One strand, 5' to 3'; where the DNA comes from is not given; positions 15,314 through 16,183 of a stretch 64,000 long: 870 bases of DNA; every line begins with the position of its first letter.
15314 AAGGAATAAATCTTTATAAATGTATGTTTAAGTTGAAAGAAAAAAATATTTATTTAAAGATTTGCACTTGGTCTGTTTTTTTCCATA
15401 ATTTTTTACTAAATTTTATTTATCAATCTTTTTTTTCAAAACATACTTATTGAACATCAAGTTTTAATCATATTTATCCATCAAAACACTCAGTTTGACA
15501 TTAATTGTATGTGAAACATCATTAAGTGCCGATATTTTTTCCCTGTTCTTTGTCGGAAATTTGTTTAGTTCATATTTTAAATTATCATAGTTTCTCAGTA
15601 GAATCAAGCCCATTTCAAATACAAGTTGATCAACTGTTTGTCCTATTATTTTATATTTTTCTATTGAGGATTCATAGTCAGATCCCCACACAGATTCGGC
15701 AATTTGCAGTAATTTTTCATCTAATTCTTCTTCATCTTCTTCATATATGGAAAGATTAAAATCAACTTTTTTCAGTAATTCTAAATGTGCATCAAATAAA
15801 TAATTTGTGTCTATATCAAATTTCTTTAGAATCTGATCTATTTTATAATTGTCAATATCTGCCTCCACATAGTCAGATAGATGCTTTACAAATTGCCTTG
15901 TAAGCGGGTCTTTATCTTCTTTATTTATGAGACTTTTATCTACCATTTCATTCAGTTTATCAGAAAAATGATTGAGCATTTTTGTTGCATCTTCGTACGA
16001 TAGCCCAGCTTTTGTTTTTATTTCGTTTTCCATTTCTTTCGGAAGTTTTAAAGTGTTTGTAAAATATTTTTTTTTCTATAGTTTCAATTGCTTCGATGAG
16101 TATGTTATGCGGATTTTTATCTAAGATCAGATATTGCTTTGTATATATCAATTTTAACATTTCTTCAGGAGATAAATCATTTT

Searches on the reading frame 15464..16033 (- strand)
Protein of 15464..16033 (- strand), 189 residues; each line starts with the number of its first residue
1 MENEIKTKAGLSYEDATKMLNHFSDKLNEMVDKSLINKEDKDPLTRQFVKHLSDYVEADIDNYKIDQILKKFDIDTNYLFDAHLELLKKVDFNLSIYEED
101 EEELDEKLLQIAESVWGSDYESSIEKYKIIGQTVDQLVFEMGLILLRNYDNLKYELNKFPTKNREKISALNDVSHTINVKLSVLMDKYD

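Call 29: search_protein_families(library=pfam, proteins=[window:15464-16033:-])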
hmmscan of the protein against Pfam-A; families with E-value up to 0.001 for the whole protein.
window:15464-16033:- (189 aa): 1 family
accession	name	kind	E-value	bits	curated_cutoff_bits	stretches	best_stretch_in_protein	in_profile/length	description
PF18546.6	MetOD1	-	0.00029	21.3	23.8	1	35-121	12-98/142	Methanogen output domain 1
